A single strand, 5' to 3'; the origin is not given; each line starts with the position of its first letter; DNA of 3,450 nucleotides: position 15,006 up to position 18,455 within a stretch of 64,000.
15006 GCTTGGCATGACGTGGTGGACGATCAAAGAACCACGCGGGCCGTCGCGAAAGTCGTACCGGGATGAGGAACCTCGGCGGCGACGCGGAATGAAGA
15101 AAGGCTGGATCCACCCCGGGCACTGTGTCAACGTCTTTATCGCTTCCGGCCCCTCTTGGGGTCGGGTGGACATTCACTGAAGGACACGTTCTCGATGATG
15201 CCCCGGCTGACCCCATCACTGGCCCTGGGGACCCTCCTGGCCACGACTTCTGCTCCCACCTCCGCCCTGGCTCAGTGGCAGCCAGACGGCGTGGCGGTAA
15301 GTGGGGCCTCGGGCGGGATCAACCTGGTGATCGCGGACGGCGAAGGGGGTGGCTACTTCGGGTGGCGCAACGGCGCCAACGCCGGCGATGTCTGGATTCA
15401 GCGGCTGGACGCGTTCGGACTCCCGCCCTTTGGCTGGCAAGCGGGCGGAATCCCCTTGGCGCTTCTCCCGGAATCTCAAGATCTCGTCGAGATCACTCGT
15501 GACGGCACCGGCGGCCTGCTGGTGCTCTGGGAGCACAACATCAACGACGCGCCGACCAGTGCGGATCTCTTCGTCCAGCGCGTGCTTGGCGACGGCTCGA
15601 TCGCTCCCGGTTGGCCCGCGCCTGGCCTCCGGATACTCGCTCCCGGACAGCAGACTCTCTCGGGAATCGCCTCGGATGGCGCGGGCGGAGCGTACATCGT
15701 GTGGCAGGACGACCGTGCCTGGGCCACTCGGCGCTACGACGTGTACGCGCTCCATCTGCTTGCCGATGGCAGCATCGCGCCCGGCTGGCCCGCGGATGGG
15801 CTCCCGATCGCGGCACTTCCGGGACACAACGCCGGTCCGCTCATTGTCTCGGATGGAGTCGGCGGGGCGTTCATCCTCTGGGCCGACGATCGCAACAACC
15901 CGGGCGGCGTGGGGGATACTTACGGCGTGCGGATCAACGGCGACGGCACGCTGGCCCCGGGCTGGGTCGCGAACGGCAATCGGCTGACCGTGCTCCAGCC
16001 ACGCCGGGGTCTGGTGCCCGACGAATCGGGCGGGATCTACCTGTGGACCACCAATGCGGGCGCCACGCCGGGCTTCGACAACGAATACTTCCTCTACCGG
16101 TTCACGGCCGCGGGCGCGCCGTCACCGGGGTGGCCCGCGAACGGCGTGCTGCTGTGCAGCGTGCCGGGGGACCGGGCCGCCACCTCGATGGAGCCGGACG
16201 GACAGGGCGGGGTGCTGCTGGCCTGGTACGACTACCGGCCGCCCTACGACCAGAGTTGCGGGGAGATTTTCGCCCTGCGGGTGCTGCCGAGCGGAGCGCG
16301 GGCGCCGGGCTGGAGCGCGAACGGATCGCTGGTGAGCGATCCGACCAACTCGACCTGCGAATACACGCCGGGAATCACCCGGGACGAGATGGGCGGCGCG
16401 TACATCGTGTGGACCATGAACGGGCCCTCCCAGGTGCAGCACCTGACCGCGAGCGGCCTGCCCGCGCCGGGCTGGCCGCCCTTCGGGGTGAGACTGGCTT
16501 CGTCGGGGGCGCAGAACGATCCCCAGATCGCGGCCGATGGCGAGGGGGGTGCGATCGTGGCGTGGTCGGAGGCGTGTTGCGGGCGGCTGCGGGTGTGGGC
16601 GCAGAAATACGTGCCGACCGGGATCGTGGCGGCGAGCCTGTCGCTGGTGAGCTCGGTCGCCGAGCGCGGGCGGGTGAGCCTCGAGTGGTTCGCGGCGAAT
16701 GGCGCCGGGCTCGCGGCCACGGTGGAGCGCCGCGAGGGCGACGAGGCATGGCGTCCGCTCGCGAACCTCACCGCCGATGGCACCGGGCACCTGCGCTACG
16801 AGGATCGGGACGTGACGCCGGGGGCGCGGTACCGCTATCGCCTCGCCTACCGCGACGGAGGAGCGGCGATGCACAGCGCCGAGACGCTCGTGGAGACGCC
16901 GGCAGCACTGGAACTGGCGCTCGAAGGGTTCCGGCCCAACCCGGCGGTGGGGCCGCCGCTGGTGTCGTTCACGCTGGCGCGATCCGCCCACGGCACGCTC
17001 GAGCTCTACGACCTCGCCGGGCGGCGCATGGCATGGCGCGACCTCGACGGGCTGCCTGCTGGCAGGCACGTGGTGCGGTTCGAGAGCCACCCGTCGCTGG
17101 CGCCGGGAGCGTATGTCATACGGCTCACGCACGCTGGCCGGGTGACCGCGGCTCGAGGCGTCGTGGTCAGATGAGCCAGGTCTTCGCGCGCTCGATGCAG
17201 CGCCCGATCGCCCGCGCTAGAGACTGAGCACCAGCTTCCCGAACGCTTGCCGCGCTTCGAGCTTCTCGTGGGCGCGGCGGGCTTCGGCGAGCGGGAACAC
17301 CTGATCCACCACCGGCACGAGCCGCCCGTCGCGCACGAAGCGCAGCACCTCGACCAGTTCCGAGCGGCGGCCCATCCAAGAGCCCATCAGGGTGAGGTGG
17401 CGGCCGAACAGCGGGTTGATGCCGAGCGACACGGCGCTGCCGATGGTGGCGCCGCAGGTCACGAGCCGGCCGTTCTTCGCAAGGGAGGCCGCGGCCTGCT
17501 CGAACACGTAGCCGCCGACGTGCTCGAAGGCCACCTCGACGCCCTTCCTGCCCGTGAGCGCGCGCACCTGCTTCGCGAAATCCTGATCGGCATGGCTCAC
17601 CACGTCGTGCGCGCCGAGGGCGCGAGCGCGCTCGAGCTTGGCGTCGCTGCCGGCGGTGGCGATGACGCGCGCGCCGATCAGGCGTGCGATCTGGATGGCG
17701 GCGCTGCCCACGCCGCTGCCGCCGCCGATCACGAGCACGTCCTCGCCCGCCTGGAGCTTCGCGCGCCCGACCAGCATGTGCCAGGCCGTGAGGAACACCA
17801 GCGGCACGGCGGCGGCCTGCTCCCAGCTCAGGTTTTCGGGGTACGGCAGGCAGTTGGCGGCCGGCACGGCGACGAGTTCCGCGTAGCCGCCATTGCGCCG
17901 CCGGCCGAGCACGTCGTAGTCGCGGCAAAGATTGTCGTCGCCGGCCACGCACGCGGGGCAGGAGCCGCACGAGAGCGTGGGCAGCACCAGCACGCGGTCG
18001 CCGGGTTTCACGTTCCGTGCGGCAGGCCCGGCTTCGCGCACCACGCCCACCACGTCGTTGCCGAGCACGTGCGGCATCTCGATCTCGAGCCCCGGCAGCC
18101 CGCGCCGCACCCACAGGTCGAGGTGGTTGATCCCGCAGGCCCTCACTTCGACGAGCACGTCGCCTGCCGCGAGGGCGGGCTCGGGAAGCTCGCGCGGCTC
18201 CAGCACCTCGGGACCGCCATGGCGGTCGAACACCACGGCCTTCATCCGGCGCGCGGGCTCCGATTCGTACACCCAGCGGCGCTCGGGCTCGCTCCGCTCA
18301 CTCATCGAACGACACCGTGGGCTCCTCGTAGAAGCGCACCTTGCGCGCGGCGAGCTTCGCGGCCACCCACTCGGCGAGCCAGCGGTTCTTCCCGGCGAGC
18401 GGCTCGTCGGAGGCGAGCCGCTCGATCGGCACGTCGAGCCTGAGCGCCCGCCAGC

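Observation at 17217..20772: SbnI/SerK-like free-serine kinase in a coupled operon with a beta-barrel, a methyltransferase and a Zn-dehydrogenase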

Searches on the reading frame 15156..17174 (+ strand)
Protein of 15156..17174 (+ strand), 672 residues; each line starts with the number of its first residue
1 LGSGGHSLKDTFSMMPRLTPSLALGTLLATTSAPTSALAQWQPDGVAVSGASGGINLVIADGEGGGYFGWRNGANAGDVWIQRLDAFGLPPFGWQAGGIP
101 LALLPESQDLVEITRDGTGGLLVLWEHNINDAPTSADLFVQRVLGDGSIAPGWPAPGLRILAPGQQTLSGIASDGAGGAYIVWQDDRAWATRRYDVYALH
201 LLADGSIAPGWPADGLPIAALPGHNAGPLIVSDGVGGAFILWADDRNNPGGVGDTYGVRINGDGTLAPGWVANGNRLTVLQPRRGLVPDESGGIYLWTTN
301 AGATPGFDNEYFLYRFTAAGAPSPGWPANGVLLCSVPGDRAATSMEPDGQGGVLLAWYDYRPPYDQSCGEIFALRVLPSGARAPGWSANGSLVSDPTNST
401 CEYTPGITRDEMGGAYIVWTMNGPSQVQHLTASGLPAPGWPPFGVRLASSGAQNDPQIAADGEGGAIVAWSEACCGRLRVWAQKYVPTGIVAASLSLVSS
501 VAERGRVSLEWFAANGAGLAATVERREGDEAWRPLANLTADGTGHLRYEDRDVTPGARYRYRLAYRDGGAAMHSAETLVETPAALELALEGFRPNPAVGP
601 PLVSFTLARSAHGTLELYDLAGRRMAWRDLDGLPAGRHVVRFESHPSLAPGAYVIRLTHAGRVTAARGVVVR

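Call 59: search_protein_families(library=pfam, proteins=[window:15156-17174:+], max_evalue=0.01)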
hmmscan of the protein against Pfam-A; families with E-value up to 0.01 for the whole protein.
window:15156-17174:+ (672 aa): 0 families

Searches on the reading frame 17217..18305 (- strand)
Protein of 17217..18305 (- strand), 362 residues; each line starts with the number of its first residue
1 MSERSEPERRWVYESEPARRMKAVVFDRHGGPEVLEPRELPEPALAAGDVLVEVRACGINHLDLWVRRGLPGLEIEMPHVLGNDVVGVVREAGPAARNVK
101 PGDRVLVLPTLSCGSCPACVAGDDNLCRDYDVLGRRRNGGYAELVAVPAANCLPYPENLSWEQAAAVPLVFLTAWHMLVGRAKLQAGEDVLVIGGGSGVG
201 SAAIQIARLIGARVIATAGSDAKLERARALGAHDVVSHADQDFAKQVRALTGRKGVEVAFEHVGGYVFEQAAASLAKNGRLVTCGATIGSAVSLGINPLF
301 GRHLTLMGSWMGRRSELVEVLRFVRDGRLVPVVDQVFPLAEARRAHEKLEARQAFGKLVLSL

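Call 3: search_protein_families(library=pfam, proteins=[window:17217-18305:-], max_evalue=0.1)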
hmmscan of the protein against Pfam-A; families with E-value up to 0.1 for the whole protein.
window:17217-18305:- (362 aa): 4 families
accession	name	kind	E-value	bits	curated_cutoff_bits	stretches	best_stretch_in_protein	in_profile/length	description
PF00107.32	ADH_zinc_N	-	6.7e-34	117.1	31.8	1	198-324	1-127/129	Zinc-binding dehydrogenase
PF08240.17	ADH_N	-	1.1e-27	96.7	23.5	1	47-157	2-104/104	Alcohol dehydrogenase GroES-like domain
PF13602.12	ADH_zinc_N_2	-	2.1e-23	84.2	27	1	230-360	1-134/134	Zinc-binding dehydrogenase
PF01262.27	AlaDh_PNT_C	-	0.00027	20.9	23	1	179-248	20-91/214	Alanine dehydrogenase/PNT, C-terminal domain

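Call 4: search_protein_families(library=ncbifam, proteins=[window:17217-18305:-], max_evalue=0.1)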
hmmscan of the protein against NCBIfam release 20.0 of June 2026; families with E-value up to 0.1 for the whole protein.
window:17217-18305:- (362 aa): 43 families (the best 25 are shown)
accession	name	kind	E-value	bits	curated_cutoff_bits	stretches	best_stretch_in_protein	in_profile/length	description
TIGR02824.1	quinone_pig3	subfamily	7.3e-78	261.8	296.8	2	136-361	89-324/325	putative NAD(P)H quinone oxidoreductase, PIG3 family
NF010344.0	PRK13771.1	subfamily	2.5e-52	177.9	349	1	21-361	1-332/334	putative alcohol dehydrogenase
TIGR01751.1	crot-CoA-red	equivalog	1.8e-51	175.1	378.55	2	21-244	10-247/398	crotonyl-CoA carboxylase/reductase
NF041172.1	AcrlCoa_red_Thmprot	equivalog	3.1e-46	157.8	500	1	21-361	1-333/334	acryloyl-CoA reductase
NF008024.0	PRK10754.1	subfamily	1.6e-45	155.5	348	2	136-358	90-323/327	NADPH:quinone reductase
NF006940.0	PRK09422.1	equivalog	1.1e-41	143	344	1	21-361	1-334/338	alcohol dehydrogenase AdhP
NF003808.0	PRK05396.1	equivalog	1.5e-37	129.3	380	1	37-361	15-339/341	L-threonine 3-dehydrogenase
TIGR02817.1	adh_fam_1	subfamily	1.6e-37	129.7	284.05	2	136-361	93-334/336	zinc-binding alcohol dehydrogenase family protein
NF047908.1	AldhRedAhr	equivalog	1.6e-37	129.2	470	1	33-360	14-333/335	NADPH-dependent aldehyde reductase Ahr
TIGR00692.1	tdh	equivalog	8e-37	127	458.35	1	39-361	15-339/340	L-threonine 3-dehydrogenase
NF041097.1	keto_inos_dh_IolM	equivalog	3.8e-36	124.6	450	1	38-359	43-387/389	scyllo-inosose 3-dehydrogenase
TIGR03451.1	mycoS_dep_FDH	equivalog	2.6e-33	115.3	512.9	1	22-313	3-305/358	S-(hydroxymethyl)mycothiol dehydrogenase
TIGR02823.1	oxido_YhdH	subfamily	1.1e-32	113.1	297.25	1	30-359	9-321/324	acrylyl-CoA reductase family protein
NF041183.1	Pks2_ls1_myc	equivalog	7.5e-31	105.9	2400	2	132-361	1490-1728/2086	sulfolipid-1 biosynthesis phthioceranic/hydroxyphthioceranic acid synthase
NF007489.0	PRK10083.1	equivalog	1.5e-30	106.3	376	1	21-286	1-260/339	Zn-dependent oxidoreductase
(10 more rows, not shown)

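Call 44: search_solved_structures(query=window:17217-18245:-, max_evalue=1e-20)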
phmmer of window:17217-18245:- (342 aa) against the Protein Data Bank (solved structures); distinct sequences matched with E-value up to 1e-20: 106 (the best 60 are shown).
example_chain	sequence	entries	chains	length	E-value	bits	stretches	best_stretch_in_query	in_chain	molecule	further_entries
2eih_A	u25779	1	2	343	2.8e-103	349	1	1-341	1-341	Alcohol dehydrogenase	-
5k1s_A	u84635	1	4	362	3.3e-61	210.7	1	1-340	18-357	Oxidoreductase, zinc-binding dehydrogenase family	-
4j6f_A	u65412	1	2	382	4.8e-52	180.6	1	1-340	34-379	Putative alcohol dehydrogenase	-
4jbg_A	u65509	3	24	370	4.9e-47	164.1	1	3-340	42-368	Alcohol dehydrogenase (Zinc)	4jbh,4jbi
1rjw_A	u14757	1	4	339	1.7e-43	152.5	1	1-342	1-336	Alcohol dehydrogenase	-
3pii_A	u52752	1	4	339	2.5e-43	151.9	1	1-342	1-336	Alcohol dehydrogenase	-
4dup_A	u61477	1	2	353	2.1e-42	148.9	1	113-341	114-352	quinone oxidoreductase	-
2oby_A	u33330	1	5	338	1.2e-41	146.4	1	118-342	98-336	Putative quinone oxidoreductase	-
2j8z_A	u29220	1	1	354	1.6e-41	146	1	118-342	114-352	QUINONE OXIDOREDUCTASE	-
4eye_A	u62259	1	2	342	5.7e-40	140.9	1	119-340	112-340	Probable oxidoreductase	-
9u4x_A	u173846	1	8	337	6.2e-40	140.8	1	9-341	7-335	Alcohol dehydrogenase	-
3uog_A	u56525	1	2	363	9.9e-40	140.1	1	12-340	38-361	Alcohol dehydrogenase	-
9kuj_A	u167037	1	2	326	7.6e-39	137.2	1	117-339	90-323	Quinone oxidoreductase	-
1yb5_A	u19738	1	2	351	1.1e-38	136.6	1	118-341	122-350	Quinone oxidoreductase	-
6iqd_A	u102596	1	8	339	2.9e-38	135.3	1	12-342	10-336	Alcohol dehydrogenase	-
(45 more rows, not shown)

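Call 76: search_protein_families(library=padloc, proteins=[window:17217-18245:-], max_evalue=0.01)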
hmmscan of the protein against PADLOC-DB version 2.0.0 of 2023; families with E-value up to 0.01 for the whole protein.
window:17217-18245:- (342 aa): 0 families
